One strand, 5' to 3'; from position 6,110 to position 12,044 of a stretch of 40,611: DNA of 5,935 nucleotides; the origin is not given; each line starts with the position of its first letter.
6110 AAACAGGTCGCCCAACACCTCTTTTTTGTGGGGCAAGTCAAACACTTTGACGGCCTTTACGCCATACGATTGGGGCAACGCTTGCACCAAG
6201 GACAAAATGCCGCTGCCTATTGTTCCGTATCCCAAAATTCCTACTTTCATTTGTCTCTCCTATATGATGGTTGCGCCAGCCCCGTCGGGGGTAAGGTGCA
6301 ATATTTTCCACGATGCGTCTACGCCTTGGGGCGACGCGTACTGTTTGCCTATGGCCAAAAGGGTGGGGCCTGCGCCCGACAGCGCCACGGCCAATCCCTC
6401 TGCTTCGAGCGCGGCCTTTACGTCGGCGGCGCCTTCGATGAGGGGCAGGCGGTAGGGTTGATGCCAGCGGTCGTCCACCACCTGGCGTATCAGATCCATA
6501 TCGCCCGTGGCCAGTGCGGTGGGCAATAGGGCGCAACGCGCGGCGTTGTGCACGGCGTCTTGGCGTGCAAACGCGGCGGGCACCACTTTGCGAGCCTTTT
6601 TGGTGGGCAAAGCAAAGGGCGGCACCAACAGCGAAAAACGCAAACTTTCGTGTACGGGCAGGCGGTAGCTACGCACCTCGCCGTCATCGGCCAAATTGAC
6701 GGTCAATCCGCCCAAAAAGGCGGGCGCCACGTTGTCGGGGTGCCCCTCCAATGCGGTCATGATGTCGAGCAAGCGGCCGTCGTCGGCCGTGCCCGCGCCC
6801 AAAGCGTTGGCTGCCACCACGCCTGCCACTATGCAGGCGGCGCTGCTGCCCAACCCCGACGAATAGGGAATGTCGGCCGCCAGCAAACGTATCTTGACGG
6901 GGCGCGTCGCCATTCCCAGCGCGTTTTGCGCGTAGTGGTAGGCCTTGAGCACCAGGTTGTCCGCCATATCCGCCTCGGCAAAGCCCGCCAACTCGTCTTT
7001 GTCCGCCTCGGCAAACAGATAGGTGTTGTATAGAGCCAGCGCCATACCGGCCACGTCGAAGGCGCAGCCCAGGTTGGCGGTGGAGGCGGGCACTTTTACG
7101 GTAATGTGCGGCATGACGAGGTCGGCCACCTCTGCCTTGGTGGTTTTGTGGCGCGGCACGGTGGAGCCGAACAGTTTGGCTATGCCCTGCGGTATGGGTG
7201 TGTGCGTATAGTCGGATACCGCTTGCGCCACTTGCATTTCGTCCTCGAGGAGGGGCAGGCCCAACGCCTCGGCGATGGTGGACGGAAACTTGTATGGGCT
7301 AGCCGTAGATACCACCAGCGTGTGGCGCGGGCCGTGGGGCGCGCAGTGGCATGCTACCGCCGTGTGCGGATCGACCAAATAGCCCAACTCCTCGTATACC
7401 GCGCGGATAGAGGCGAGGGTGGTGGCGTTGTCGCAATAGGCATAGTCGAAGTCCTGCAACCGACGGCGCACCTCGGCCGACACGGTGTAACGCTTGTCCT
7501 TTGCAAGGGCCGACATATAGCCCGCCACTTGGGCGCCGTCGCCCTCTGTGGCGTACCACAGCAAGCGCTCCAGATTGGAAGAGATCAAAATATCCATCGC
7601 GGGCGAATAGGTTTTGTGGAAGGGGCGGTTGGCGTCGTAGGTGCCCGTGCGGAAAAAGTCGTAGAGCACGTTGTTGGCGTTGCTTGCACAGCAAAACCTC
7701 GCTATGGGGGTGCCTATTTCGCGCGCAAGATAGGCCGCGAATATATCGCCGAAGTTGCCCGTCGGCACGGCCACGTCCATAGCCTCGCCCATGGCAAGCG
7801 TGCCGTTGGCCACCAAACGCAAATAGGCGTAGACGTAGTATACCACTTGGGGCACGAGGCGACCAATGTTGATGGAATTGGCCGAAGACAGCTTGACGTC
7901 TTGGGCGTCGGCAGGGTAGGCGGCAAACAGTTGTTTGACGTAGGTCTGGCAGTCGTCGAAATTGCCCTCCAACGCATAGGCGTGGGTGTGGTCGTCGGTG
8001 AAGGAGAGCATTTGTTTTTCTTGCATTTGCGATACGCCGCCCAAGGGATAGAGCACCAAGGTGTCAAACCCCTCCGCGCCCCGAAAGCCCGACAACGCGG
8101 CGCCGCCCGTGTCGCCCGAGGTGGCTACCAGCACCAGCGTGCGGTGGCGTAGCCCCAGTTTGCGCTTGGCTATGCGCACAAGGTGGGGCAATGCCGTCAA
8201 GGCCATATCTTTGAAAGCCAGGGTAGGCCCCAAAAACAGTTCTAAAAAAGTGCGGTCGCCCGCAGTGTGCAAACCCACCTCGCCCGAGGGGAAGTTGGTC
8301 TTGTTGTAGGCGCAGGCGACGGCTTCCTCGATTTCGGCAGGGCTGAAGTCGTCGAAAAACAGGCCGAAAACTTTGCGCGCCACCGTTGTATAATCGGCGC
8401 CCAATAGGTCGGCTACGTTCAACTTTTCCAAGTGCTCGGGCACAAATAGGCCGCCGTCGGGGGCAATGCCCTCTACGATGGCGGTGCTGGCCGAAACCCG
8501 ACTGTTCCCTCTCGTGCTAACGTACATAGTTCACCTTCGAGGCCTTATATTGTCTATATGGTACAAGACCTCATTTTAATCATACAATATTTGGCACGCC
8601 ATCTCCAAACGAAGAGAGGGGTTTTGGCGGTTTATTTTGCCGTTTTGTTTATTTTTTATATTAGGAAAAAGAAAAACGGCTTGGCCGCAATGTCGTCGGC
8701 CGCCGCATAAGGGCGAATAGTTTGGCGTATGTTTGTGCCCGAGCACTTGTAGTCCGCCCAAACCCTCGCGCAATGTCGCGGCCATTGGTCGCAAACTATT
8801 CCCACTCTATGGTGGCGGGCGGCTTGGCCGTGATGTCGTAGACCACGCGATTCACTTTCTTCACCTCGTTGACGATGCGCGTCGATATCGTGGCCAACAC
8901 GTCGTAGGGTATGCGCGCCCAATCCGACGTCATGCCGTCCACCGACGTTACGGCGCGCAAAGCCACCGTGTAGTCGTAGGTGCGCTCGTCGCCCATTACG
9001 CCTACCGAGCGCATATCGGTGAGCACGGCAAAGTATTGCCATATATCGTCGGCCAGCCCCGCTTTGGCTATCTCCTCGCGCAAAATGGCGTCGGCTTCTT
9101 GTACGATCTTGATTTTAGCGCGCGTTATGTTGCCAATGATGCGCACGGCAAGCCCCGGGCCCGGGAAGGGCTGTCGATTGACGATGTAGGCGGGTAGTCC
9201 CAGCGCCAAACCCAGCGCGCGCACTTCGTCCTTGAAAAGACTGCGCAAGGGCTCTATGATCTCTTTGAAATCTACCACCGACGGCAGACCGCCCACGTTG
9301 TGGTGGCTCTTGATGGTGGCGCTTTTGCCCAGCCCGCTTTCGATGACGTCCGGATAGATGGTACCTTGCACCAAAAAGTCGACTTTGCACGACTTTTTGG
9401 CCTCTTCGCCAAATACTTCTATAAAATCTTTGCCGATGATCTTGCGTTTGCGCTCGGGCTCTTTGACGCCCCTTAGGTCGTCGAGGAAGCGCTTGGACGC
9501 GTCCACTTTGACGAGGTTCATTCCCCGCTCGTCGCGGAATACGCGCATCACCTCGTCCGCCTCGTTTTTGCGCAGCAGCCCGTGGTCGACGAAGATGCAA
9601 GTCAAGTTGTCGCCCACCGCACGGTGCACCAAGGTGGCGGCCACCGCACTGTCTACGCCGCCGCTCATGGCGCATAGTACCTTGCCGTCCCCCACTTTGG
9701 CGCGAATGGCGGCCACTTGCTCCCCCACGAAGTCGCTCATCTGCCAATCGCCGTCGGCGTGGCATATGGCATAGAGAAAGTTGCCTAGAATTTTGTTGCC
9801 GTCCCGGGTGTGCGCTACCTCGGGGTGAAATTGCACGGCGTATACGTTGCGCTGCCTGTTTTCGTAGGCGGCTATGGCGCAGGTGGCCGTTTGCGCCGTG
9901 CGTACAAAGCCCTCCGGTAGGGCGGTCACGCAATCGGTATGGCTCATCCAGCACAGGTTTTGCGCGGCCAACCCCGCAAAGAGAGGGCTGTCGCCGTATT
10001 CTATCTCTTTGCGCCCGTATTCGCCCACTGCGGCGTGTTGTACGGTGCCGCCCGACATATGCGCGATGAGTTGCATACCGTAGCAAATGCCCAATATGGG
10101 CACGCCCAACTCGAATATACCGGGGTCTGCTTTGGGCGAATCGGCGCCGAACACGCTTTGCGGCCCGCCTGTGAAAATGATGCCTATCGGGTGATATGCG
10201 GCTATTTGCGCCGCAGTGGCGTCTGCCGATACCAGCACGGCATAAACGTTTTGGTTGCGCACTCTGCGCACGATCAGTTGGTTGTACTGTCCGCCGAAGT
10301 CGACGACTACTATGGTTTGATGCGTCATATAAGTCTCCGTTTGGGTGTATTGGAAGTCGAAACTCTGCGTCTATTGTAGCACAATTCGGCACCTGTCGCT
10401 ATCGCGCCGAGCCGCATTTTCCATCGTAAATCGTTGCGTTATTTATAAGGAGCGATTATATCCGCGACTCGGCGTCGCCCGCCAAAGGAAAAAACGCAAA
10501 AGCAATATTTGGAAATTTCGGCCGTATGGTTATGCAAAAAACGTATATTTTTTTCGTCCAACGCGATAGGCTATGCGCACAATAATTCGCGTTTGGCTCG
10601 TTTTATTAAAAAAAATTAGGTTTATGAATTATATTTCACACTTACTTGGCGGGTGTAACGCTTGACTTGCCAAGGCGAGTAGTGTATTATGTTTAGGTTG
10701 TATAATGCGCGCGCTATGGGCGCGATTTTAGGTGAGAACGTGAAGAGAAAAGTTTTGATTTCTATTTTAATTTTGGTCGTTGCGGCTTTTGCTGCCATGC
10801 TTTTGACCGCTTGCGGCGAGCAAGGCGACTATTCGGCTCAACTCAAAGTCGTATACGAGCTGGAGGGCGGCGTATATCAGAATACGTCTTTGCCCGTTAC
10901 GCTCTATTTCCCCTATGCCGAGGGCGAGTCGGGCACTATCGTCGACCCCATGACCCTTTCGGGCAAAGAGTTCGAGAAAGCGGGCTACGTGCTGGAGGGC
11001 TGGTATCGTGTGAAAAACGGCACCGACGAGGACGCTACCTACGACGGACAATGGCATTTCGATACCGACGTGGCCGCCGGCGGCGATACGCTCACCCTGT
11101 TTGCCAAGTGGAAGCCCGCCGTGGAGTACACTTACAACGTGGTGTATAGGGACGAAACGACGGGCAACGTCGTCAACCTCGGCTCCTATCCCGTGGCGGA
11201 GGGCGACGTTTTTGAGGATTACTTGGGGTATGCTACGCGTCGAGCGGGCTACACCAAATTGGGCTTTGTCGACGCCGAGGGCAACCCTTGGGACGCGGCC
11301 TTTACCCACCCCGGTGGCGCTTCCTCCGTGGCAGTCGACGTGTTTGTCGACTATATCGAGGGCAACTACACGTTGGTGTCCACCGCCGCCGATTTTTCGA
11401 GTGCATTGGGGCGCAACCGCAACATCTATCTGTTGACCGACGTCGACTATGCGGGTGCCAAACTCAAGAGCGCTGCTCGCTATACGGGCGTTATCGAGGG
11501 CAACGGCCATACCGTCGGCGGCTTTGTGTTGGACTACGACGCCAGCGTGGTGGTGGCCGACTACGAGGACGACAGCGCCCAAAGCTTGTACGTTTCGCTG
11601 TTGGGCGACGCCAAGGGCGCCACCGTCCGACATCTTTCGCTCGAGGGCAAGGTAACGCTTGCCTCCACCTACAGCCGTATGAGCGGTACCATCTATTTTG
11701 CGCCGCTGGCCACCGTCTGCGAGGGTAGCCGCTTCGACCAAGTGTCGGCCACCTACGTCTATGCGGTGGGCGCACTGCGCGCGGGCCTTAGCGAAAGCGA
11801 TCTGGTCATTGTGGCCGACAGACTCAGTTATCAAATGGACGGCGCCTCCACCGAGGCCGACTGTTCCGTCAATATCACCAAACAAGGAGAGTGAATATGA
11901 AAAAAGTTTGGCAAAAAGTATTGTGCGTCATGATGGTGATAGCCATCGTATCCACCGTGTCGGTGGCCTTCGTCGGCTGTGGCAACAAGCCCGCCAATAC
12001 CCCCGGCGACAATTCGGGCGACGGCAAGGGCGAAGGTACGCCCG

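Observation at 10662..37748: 27-kb single-strand super-operon: expanded Opp-type importer, giant lipid-anchored S8/LRR protease and five orphan lipoproteins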

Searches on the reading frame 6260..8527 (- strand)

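Call 102: search_protein_families(library=pfam, proteins=[window:6260-8527:-], max_evalue=0.00001)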
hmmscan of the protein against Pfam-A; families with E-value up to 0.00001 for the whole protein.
window:6260-8527:- (755 aa): 4 families
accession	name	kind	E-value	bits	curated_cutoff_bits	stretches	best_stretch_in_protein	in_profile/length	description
PF14821.11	Thr_synth_N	-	2.7e-15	56.7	25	1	2-74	2-79/79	Threonine synthase N terminus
PF00288.32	GHMP_kinases_N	-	3.8e-14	53.1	22.3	1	524-607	1-87/87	GHMP kinases N terminal domain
PF00291.31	PALP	-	2.1e-10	40.9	35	1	98-394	30-273/295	Pyridoxal-phosphate dependent enzyme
PF08544.19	GHMP_kinases_C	-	2.2e-07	31.6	21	1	671-729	4-68/85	GHMP kinases C terminal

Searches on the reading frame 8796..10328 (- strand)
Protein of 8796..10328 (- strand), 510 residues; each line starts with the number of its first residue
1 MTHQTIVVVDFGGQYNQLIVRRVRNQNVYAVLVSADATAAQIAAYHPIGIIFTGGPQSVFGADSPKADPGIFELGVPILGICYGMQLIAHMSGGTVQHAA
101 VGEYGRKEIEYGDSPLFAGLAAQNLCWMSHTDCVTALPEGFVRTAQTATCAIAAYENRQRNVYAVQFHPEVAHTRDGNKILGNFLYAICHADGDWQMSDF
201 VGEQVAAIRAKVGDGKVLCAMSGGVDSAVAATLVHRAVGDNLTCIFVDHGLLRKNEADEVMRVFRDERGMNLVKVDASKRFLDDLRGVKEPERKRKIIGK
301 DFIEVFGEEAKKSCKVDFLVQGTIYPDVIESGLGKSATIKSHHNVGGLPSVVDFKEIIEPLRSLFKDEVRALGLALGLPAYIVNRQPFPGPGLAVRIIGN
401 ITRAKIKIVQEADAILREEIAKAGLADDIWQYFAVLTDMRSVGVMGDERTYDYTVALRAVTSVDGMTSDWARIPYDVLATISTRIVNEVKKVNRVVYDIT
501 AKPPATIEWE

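Call 102: search_protein_families(library=pfam, proteins=[window:8796-10328:-], max_evalue=0.00001)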
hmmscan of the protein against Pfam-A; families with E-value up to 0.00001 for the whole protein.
window:8796-10328:- (510 aa): 4 families
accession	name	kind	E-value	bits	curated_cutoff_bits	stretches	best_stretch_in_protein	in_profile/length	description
PF00958.27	GMP_synt_C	-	1.4e-46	156.9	27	1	418-509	1-92/92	GMP synthase C terminal domain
PF00117.34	GATase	-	5.2e-40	137.6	22.8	1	7-186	1-188/190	Glutamine amidotransferase class-I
PF07722.19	Peptidase_C26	-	1e-08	35.7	20.5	1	73-170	103-219/219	Peptidase C26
PF02540.23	NAD_synthase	-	2.1e-07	30.8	21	0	199-249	7-54/242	NAD synthase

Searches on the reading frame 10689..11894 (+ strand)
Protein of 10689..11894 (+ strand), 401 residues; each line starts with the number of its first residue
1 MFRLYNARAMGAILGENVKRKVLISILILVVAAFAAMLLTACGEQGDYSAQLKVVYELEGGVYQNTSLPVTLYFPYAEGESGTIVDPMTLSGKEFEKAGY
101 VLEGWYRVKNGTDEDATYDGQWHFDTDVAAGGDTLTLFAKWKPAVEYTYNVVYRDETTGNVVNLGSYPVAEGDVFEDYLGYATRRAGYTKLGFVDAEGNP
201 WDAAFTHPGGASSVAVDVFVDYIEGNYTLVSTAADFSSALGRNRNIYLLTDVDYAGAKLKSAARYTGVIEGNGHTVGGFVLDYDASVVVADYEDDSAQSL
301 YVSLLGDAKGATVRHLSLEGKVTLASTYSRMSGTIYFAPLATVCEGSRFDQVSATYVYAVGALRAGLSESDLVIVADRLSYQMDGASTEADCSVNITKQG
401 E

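Call 4: search_protein_families(library=pfam, proteins=[window:10689-11894:+], max_evalue=0.01)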
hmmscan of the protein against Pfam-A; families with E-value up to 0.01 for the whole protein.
window:10689-11894:+ (401 aa): 1 family
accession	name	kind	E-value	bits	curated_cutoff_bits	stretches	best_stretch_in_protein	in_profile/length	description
PF09479.16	Flg_new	-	0.001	19.5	27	1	54-140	3-65/65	Listeria-Bacteroides repeat domain (List_Bact_rpt)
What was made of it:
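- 10740..11894 (+): g1: 384-aa lipoprotein. It has an InlB B-repeat/Flg_new domain followed by a C-terminal domain with an invariant GN(GHTI) motif. The window protein matches Flg_new at E = 1e-3, below the gathering score (call 4).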

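Call 29: search_protein_families(library=ncbifam, proteins=[window:10740-11894:+], max_evalue=0.01)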
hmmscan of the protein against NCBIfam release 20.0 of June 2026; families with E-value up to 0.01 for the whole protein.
window:10740-11894:+ (384 aa): 1 family
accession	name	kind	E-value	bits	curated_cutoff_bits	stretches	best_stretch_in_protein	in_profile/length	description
TIGR02543.1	List_Bact_rpt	repeat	0.0021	18.4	20.95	0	80-126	3-42/44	TIGR02543 family repeat protein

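Call 70: search_protein_families(library=pfam, alignment_id=A5, max_evalue=0.01)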
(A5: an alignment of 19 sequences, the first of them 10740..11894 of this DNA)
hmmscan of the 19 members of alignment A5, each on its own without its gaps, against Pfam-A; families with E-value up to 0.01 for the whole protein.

A. member 1, window:10740-11894:+ (384 aa): 1 family
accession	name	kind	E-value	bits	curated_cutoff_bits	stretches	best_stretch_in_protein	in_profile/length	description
PF09479.16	Flg_new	-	0.0009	19.7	27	1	37-123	3-65/65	Listeria-Bacteroides repeat domain (List_Bact_rpt)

B. families by the number of members that match (of 19 scanned): 2 families
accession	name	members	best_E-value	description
PF09479.16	Flg_new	13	3.2e-07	Listeria-Bacteroides repeat domain (List_Bact_rpt)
PF05342.19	Peptidase_M26_N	1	0.0081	M26 IgA1-specific Metallo-endopeptidase N-terminal region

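Call 71: search_solved_structures(query=A5, max_evalue=0.1)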
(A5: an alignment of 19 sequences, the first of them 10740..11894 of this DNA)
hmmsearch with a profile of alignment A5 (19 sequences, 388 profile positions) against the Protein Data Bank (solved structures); distinct sequences matched with E-value up to 0.1: 6.
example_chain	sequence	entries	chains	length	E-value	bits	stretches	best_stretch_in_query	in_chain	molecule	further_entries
2y5p_A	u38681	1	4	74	1.7e-07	33.7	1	54-127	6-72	INTERNALIN B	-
9qr5_A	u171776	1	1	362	2.1e-07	33.4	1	43-127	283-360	Internalin B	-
7nms_A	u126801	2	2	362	8.1e-07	31.4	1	43-127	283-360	Internalin B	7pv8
2y5q_A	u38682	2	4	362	8.9e-07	31.3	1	45-127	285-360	INTERNALIN B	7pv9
9qr4_A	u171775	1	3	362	1e-06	31.1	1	44-127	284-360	Internalin B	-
1m9s_A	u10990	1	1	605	2e-06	30.2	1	45-129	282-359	Internalin B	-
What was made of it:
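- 10740..11894 (+): The family profile hits the InlB B-repeat at 1.7e-7 and 13 of 19 homologues hit Flg_new (calls 70, 71).
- On Listeria-Bacteroides repeat / InlB B-repeat (g1): The family profile hits the InlB B-repeat at 1.7e-7, and 13 of 19 homologues match Flg_new (calls 70, 71).
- Checked: g1: the InlB B-repeat is confirmed only at family level (calls 70, 71).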
